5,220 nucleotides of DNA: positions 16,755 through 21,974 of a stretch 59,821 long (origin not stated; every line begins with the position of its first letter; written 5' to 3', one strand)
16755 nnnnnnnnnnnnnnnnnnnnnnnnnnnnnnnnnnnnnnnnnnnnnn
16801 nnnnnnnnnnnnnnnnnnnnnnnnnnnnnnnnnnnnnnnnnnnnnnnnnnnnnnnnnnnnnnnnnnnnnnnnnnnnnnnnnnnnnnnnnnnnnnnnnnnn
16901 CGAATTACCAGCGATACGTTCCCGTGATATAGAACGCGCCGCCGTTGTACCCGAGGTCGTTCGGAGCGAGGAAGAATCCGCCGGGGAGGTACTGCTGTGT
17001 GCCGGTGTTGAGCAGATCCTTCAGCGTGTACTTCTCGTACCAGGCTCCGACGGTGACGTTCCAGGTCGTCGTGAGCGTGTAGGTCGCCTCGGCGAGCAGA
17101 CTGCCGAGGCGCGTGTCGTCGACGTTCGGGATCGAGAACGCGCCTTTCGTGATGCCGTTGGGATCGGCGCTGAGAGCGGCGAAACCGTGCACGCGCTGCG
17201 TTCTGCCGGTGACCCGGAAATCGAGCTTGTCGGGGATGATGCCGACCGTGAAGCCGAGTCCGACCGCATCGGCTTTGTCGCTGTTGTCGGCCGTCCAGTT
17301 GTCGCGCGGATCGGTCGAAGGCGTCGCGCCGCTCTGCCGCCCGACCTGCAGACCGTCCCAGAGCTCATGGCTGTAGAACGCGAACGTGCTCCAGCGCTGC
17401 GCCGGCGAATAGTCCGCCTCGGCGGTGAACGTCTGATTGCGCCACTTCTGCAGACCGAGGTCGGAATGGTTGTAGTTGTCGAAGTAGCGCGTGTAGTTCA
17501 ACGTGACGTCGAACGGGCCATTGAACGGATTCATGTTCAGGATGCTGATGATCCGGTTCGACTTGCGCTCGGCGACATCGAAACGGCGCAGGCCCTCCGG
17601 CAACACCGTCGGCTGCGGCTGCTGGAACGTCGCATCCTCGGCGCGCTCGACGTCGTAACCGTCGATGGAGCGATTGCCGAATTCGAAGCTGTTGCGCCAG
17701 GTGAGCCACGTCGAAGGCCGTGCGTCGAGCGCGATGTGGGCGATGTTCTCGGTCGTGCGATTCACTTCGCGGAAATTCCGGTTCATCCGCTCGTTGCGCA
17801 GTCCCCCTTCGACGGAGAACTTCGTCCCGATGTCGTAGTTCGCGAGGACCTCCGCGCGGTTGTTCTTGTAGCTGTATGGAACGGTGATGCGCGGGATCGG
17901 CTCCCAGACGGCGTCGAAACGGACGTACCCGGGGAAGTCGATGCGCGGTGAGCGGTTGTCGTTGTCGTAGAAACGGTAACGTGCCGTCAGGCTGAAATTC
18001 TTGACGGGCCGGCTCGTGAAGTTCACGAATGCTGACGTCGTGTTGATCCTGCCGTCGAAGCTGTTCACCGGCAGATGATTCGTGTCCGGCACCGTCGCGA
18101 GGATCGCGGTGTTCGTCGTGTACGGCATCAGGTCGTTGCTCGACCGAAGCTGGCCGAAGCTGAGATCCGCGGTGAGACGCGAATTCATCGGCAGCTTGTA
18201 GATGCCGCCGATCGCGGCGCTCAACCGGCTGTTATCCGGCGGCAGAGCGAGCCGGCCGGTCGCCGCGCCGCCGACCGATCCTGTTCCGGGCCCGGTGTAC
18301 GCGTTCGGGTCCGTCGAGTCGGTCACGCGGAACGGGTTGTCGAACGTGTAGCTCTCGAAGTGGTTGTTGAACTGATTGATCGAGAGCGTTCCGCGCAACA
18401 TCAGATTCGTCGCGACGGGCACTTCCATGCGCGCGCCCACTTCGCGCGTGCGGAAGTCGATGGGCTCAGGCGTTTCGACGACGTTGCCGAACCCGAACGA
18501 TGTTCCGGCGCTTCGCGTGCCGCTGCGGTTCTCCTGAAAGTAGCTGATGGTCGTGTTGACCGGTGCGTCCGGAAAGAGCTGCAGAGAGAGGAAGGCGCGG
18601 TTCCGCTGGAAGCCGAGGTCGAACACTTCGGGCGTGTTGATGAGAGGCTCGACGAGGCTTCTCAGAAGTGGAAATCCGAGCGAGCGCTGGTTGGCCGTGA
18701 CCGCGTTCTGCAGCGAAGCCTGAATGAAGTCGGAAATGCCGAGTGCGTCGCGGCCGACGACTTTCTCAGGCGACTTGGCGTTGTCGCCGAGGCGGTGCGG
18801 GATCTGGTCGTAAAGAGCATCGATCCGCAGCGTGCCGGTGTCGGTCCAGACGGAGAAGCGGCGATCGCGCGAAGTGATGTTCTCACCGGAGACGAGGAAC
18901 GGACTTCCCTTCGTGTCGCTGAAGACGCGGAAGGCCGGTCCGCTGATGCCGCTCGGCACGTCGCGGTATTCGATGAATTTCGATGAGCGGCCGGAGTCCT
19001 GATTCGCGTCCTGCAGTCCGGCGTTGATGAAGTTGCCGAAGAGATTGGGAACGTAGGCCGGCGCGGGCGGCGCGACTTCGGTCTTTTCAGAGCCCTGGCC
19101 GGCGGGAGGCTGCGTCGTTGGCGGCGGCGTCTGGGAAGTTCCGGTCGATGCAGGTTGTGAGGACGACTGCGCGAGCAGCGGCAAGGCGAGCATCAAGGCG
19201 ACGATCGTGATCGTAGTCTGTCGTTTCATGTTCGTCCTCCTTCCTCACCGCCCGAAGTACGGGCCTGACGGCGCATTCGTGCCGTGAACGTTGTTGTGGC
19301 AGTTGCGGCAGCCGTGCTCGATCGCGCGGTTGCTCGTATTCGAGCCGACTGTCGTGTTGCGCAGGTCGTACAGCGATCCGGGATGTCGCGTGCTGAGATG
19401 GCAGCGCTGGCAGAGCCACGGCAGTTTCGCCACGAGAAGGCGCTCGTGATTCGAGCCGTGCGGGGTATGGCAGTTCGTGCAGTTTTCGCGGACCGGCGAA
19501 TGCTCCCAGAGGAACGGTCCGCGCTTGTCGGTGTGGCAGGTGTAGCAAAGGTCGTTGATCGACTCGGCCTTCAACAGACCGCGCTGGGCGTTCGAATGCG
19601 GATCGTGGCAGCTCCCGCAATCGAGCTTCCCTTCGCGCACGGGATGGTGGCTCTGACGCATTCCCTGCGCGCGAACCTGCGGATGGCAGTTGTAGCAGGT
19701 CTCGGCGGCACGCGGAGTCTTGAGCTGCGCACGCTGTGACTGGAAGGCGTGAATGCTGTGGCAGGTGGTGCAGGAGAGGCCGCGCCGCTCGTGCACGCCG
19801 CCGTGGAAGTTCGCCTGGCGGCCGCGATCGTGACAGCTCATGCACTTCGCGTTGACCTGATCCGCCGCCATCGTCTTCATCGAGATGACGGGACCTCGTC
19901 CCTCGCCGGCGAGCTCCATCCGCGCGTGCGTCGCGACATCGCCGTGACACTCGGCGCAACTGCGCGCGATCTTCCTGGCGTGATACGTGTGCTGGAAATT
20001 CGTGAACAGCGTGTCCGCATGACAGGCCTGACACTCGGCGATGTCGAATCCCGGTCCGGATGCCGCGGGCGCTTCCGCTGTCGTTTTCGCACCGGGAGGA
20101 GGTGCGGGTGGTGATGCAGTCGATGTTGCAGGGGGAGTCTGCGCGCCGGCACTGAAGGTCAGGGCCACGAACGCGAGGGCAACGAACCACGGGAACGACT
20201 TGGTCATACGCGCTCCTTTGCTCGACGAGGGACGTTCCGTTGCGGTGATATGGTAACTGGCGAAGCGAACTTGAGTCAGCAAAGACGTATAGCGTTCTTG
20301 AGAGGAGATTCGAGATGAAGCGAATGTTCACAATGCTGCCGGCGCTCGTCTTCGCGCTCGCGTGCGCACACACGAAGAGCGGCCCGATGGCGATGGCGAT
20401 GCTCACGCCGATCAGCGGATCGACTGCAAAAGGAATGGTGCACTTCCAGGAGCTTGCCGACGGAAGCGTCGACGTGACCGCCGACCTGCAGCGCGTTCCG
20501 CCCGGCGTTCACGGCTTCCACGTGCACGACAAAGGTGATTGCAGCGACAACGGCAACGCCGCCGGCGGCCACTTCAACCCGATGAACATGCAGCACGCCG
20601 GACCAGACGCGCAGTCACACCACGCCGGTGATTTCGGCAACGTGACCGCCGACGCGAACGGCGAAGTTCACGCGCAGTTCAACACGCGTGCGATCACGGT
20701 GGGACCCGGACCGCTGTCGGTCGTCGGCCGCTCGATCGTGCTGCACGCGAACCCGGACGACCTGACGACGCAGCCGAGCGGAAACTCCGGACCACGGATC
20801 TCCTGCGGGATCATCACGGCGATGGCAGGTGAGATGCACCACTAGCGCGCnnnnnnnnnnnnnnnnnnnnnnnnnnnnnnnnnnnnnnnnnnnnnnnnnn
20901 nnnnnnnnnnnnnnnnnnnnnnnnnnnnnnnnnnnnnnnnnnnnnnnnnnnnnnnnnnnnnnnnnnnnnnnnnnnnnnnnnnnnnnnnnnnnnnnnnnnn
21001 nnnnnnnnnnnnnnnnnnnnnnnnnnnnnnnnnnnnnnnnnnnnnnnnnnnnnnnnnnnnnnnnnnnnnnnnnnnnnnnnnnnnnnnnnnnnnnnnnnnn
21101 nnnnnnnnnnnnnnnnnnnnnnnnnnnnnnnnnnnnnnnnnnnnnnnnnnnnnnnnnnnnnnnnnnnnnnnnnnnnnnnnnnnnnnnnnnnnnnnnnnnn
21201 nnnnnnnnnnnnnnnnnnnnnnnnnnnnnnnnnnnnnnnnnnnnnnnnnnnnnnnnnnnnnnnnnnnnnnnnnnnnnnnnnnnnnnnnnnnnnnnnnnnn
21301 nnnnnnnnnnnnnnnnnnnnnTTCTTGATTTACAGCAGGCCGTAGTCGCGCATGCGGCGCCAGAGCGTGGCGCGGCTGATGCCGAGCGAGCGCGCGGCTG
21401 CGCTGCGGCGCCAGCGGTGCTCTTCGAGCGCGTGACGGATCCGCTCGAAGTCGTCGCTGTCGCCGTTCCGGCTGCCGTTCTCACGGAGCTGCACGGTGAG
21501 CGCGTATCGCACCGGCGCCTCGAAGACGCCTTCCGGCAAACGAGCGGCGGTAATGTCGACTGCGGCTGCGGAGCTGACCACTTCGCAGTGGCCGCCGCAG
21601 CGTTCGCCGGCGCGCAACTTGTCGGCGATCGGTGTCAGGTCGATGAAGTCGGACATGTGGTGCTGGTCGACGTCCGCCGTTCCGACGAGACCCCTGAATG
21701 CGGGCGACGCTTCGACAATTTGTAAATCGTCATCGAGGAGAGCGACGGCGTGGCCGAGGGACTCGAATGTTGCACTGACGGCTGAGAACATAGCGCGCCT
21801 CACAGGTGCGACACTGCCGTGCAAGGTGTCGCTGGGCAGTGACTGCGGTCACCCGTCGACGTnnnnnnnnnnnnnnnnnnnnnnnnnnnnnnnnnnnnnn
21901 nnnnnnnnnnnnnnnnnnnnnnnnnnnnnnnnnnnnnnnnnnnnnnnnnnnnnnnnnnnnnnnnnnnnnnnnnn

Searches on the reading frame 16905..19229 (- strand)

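Call 37: search_protein_families(library=pfam, proteins=[window:16905-19229:-], max_evalue=0.001)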
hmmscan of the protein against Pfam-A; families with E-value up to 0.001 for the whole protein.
window:16905-19229:- (774 aa): 1 family
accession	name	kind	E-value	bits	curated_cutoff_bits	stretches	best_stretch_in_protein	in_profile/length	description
PF11854.14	MtrB_PioB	-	1.1e-83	282.3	23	1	113-773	40-634/635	Putative outer membrane beta-barrel porin, MtrB/PioB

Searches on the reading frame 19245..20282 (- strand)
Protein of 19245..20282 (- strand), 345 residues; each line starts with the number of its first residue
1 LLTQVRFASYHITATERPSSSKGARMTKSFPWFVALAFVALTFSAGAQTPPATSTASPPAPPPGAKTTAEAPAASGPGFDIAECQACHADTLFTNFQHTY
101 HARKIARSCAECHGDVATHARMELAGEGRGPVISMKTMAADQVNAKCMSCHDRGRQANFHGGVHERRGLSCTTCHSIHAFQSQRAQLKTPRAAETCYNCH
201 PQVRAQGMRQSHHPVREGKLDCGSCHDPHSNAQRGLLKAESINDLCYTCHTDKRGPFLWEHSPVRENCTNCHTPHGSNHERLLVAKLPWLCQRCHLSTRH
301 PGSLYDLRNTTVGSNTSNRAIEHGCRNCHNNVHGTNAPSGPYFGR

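Call 37: search_protein_families(library=pfam, proteins=[window:19245-20282:-], max_evalue=0.001)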
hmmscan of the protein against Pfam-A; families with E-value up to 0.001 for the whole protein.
window:19245-20282:- (345 aa): 6 families
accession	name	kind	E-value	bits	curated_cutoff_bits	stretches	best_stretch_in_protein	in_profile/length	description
PF09699.15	Paired_CXXCH_1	-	2.1e-34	117.4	20.6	3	212-254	1-40/41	Doubled CXXCH motif (Paired_CXXCH_1)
PF14522.11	Cytochrome_C7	-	2e-15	56.8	24.8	2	95-176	2-67/67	Cytochrome c7 and related cytochrome c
PF14537.11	Cytochrom_c3_2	-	3.6e-12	47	25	1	163-251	1-79/79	Cytochrome c3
PF22678.1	Cytochrom_c_NrfB-like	-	1e-09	39.2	27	1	109-199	1-89/89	Cytochrome c-type protein NrfB-like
PF22113.1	Mtrc-MtrF_II-IV_dom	-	4.9e-07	29.9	30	0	144-274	6-129/176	Outer membrane cytochrome MtrC/MtrF-like, domains II/IV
PF02085.21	Cytochrom_CIII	-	2.6e-05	24.9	22.9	0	80-119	45-88/101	Class III cytochrome C family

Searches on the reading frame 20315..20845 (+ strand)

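Call 37: search_protein_families(library=pfam, proteins=[window:20315-20845:+], max_evalue=0.001)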
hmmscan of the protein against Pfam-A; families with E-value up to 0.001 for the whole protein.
window:20315-20845:+ (176 aa): 1 family
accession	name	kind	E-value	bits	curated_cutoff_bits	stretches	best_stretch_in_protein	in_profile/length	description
PF00080.25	Sod_Cu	-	3.6e-42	144.4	28.9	1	39-167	2-133/133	Copper/zinc superoxide dismutase (SODC)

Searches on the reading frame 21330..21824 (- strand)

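Call 52: search_protein_families(library=pfam, proteins=[window:21330-21824:-], max_evalue=0.01)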
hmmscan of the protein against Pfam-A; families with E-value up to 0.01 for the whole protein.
window:21330-21824:- (164 aa): 4 families
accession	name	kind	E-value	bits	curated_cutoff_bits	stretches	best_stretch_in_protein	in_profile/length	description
PF02954.25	HTH_8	-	8.2e-14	51.5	22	1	126-161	7-42/42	Bacterial regulatory protein, Fis family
PF18024.7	HTH_50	-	2.5e-05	24.3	27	1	127-163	12-49/50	Helix-turn-helix domain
PF13384.12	HTH_23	-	0.0023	18.1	24.6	1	131-161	13-41/50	Homeodomain-like domain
PF13188.13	PAS_8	-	0.0087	16.4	21.8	0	19-64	6-51/65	PAS domain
